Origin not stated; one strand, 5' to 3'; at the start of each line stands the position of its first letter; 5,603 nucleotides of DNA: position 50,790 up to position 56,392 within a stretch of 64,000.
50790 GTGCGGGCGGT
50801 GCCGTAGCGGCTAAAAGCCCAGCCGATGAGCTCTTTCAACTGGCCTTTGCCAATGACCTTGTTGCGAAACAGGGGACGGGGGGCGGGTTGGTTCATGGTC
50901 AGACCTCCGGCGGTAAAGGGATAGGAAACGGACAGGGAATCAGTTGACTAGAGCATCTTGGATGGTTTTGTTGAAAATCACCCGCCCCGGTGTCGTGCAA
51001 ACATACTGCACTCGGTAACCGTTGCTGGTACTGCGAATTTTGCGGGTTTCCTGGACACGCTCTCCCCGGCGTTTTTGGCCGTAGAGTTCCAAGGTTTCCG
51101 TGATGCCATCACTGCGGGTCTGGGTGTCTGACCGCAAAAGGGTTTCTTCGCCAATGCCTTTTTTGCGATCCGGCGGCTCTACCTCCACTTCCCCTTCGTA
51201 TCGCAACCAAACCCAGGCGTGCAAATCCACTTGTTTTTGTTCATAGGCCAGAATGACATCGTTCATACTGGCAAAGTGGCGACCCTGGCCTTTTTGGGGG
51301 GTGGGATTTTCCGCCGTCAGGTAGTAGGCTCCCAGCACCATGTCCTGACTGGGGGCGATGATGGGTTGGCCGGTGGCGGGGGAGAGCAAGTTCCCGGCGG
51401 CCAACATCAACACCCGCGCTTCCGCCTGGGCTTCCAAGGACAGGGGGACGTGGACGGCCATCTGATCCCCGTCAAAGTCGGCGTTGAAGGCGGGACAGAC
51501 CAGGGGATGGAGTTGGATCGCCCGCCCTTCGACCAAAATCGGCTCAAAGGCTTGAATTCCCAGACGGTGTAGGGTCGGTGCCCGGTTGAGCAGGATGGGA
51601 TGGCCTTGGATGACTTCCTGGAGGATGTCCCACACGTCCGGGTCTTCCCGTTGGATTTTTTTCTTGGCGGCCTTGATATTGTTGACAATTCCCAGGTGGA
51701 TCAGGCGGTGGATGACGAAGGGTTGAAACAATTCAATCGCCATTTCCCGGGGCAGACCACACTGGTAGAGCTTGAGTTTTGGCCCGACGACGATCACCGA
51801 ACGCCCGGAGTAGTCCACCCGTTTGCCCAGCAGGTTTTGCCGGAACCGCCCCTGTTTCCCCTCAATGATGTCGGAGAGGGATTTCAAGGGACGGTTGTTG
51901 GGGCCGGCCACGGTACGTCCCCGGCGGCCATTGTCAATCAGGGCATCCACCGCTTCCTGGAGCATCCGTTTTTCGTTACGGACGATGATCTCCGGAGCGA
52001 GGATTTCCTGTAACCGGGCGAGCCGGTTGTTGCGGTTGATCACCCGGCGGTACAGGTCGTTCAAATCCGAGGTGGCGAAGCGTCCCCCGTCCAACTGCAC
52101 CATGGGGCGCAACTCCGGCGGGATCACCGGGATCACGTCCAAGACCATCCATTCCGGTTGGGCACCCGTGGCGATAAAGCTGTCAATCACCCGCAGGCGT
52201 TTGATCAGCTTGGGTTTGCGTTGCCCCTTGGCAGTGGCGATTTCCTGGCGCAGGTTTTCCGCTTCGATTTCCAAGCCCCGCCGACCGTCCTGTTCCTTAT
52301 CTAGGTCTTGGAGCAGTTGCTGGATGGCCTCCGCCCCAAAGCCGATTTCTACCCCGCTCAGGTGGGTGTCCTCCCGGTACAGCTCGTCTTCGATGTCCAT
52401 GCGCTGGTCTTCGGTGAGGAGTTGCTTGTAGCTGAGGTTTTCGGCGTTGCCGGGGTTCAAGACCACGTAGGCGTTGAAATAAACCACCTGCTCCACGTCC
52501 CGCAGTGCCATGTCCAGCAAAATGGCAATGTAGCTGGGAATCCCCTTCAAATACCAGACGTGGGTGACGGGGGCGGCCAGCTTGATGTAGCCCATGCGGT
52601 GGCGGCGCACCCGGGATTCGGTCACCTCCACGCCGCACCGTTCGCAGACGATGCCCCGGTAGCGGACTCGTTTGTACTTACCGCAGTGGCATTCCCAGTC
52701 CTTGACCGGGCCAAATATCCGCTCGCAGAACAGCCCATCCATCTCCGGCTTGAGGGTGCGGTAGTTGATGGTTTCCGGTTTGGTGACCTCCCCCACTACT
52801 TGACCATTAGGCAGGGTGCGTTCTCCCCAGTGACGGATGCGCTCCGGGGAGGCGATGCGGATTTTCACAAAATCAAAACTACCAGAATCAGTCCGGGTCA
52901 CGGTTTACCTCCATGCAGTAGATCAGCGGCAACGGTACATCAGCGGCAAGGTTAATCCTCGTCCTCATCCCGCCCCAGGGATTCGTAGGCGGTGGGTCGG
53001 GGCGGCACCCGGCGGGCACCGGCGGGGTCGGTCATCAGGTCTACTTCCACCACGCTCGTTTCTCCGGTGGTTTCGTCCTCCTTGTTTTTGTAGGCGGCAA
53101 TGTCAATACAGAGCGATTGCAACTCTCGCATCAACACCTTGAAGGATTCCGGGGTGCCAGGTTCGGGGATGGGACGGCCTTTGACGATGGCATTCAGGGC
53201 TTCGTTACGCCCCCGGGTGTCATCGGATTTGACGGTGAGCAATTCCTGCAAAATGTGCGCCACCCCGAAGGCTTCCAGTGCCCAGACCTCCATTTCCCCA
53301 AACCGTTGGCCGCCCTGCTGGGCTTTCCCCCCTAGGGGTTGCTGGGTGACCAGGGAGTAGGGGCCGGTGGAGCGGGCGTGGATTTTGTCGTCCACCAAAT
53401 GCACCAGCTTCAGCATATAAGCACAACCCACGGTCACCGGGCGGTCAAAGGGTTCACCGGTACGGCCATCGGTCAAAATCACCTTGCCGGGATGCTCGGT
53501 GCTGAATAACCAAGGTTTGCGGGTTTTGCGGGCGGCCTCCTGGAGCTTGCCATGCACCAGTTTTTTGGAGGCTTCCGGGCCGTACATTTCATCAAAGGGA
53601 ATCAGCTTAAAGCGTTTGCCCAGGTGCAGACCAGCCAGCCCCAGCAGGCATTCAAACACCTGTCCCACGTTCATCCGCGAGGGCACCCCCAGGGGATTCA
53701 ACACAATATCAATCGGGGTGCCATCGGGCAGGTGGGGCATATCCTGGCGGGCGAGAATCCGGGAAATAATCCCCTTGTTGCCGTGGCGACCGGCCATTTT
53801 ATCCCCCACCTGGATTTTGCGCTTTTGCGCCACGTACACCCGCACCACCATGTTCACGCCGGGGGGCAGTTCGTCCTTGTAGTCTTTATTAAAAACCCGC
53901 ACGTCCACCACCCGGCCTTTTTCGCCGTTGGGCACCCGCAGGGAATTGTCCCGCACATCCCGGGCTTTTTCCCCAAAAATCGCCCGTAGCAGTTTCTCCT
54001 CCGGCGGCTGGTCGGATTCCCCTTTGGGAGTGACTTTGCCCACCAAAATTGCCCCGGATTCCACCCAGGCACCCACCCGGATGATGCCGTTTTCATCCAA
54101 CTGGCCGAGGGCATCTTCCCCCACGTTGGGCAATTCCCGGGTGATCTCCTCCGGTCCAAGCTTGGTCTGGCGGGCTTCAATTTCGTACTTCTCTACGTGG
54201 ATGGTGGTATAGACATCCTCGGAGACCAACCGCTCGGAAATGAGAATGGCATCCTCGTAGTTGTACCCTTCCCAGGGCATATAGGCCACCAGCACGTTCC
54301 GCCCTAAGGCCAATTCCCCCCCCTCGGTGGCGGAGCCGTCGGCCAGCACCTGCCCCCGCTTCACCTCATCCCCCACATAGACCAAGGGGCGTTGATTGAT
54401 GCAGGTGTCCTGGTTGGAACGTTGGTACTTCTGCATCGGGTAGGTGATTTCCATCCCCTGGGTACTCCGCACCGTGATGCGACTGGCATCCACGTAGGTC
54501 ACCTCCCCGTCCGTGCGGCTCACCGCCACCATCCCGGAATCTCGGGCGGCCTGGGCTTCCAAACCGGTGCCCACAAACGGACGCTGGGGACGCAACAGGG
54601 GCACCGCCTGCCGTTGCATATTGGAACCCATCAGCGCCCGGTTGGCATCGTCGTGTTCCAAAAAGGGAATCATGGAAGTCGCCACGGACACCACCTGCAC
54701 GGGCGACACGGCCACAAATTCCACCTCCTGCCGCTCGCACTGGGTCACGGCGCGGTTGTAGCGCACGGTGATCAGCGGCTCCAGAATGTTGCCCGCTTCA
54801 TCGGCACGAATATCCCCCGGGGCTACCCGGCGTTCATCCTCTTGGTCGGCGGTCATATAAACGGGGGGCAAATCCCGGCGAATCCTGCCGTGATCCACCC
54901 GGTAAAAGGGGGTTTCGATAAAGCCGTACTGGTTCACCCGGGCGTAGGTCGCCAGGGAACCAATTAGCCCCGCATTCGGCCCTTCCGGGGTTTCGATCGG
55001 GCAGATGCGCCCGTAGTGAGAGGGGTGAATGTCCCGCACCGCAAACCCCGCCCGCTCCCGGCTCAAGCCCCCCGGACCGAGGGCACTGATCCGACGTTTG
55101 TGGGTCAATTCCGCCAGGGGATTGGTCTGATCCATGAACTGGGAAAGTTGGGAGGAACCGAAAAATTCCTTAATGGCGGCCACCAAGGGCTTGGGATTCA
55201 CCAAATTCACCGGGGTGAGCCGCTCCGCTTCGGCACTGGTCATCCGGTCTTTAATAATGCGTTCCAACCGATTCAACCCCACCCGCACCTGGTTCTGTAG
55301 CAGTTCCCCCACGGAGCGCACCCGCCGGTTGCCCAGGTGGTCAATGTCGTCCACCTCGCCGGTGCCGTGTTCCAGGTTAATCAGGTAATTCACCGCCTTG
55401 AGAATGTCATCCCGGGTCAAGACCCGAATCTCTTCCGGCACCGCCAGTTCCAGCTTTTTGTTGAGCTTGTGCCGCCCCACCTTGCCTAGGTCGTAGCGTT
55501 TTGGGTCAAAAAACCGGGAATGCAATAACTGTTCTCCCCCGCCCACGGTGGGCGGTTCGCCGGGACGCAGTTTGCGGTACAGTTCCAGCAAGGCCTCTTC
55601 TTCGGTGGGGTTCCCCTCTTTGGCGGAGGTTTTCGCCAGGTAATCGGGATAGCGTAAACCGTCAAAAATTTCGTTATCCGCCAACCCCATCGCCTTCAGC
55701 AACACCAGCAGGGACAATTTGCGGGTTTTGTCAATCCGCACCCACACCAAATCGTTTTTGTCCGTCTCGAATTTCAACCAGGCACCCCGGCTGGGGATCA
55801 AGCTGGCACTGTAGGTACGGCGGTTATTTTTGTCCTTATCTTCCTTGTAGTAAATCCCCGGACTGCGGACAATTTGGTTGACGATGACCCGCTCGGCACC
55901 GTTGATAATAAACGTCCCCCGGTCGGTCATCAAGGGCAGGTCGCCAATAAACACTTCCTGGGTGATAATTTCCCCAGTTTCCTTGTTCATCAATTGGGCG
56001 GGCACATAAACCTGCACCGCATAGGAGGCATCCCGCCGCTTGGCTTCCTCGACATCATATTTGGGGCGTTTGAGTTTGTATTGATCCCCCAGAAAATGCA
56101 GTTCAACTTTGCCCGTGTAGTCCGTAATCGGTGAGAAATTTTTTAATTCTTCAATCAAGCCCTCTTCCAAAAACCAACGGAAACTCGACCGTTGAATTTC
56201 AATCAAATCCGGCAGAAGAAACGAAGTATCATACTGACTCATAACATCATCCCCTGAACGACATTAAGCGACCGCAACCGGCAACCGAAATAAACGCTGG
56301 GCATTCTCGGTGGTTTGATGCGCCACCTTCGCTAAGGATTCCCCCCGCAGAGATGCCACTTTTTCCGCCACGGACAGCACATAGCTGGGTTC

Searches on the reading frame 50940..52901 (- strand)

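Call 82: search_protein_families(library=pfam, proteins=[window:50940-52901:-], max_evalue=0.0001)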
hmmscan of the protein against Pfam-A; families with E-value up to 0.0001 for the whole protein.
window:50940-52901:- (653 aa): 3 families
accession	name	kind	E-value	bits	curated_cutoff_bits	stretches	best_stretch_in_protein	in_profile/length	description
PF04997.17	RNA_pol_Rpb1_1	-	5.1e-74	249.9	39.7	1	9-357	4-312/312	RNA polymerase Rpb1, domain 1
PF00623.25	RNA_pol_Rpb1_2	-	7.5e-40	137.3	25.3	1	359-500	1-165/166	RNA polymerase Rpb1, domain 2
PF04983.23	RNA_pol_Rpb1_3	-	6.1e-12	46.2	28.9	1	504-564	1-55/162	RNA polymerase Rpb1, domain 3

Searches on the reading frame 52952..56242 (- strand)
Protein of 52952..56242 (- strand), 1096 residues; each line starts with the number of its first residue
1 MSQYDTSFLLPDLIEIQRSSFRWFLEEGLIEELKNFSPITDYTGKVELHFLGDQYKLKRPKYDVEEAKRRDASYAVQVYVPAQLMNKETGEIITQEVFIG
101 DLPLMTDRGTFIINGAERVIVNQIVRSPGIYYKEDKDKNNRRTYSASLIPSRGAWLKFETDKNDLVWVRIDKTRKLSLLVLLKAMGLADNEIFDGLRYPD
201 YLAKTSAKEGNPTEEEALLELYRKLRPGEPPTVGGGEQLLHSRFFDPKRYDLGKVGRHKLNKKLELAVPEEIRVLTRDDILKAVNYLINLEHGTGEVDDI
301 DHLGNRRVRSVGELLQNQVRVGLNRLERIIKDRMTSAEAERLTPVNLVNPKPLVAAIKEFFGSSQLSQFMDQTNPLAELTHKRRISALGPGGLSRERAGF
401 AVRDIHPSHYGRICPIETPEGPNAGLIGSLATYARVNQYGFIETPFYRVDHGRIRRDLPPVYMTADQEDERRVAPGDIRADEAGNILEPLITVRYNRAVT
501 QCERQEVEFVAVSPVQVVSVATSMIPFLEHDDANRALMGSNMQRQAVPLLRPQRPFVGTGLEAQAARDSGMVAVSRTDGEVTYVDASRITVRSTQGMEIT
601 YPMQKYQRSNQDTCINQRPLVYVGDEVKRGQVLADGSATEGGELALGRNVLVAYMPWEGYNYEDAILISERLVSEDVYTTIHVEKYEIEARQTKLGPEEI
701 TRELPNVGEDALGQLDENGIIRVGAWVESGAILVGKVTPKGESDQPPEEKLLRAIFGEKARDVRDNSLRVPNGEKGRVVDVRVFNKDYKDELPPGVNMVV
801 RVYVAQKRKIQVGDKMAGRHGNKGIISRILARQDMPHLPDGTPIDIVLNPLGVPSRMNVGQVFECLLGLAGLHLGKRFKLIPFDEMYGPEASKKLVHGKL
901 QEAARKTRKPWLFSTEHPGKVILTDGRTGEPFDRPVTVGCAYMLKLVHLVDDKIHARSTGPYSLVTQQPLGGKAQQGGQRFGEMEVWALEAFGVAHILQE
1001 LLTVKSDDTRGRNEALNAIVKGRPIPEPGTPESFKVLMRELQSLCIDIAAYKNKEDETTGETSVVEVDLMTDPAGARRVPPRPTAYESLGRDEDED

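Call 82: search_protein_families(library=pfam, proteins=[window:52952-56242:-], max_evalue=0.0001)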
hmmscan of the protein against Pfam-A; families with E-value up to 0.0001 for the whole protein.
window:52952-56242:- (1096 aa): 6 families
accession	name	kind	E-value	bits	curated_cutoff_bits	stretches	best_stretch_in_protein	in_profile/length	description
PF00562.33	RNA_pol_Rpb2_6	-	1.9e-131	439.1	23.4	1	575-975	2-373/373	RNA polymerase Rpb2, domain 6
PF04561.19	RNA_pol_Rpb2_2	-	8.4e-56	189.1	21.7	1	126-309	1-190/190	RNA polymerase Rpb2, domain 2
PF04565.21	RNA_pol_Rpb2_3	-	3.9e-30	104.3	21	1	368-436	1-68/68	RNA polymerase Rpb2, domain 3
PF04560.25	RNA_pol_Rpb2_7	-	6.7e-25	87.8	32.1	1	977-1051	1-85/87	RNA polymerase Rpb2, domain 7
PF04563.20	RNA_pol_Rpb2_1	-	7.8e-15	55.4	28.2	1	17-349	6-197/203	RNA polymerase beta subunit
PF10385.14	RNA_pol_Rpb2_45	-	2.3e-13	50.4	28.2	1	447-513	2-66/66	RNA polymerase beta subunit external 1 domain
